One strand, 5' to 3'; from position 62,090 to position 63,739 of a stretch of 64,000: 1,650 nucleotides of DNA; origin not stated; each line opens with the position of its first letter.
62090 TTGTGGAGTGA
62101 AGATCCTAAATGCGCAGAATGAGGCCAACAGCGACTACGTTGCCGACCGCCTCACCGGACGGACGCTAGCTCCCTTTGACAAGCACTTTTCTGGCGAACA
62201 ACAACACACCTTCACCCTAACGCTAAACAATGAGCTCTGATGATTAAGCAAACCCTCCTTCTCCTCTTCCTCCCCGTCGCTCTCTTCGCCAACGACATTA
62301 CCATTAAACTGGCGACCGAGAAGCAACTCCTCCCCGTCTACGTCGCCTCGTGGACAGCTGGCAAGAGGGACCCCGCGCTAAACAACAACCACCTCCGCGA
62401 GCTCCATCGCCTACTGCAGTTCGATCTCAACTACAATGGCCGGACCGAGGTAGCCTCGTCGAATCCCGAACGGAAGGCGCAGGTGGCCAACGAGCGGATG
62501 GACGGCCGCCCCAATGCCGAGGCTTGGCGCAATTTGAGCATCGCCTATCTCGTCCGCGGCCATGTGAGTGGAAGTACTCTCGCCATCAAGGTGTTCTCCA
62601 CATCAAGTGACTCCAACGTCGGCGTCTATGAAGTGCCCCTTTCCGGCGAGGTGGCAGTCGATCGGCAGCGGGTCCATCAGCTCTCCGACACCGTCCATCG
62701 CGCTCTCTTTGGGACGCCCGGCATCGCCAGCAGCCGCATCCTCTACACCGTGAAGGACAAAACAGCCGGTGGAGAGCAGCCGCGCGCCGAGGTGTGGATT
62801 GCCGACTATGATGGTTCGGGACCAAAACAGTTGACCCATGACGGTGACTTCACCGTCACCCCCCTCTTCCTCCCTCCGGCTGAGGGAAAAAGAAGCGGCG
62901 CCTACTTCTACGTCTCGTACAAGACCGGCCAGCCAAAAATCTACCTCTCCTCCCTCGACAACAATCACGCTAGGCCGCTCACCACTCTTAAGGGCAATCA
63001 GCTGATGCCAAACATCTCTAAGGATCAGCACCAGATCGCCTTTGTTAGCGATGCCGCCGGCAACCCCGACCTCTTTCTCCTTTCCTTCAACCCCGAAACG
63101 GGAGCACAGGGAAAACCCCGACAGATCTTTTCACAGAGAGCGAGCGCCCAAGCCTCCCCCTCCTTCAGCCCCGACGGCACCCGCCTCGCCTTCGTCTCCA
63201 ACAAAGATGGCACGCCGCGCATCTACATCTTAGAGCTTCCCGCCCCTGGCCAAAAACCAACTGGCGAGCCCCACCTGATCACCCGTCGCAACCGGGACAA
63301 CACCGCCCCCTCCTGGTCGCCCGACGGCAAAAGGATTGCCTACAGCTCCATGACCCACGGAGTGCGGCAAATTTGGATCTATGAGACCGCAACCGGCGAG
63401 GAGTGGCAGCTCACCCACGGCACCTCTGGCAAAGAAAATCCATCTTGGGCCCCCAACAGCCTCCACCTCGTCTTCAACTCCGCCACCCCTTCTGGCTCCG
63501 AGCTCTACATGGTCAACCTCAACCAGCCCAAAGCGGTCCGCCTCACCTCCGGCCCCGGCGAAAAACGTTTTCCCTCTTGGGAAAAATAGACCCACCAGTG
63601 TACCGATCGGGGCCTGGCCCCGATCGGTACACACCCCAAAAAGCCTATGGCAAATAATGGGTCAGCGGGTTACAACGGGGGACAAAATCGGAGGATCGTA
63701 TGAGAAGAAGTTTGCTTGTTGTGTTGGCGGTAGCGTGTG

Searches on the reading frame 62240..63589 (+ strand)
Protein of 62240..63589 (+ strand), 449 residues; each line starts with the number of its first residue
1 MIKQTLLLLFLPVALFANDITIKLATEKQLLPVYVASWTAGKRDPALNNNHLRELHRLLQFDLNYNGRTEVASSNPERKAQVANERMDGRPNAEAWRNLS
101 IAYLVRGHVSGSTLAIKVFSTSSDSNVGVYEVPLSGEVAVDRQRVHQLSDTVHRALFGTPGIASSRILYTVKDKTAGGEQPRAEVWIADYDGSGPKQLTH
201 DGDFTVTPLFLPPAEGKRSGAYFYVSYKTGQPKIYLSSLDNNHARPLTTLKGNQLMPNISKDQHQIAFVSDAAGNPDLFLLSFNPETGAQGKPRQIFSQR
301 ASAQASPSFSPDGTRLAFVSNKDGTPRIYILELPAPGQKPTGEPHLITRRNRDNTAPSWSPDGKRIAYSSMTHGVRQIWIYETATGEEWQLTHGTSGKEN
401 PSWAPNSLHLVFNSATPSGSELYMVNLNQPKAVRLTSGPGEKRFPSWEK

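Call 31: search_protein_families(library=ncbifam, proteins=[window:62240-63589:+], max_evalue=0.00001)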
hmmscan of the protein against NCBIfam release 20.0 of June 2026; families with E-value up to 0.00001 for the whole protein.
window:62240-63589:+ (449 aa): 5 families
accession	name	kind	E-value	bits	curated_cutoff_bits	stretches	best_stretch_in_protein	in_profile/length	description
NF002183.0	PRK01029.1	equivalog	4.4e-144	480.7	405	1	6-448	13-423/429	Tol-Pal system protein TolB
TIGR02800.1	propeller_TolB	equivalog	2.5e-64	217.8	343.15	1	26-447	18-417/418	Tol-Pal system beta propeller repeat protein TolB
NF003124.0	PRK04043.1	equivalog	5.9e-16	58.3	428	1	3-333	2-308/419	Tol-Pal system protein TolB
NF053518.1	DipepPtdsDpp5Prph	equivalog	5.4e-15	54.9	900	1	354-438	250-340/655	dipeptidyl-peptidase Dpp5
NF033523.0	lasso_peptidase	equivalog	5.3e-14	51.9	400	1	354-415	90-151/638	Atxe2 family lasso peptide isopeptidase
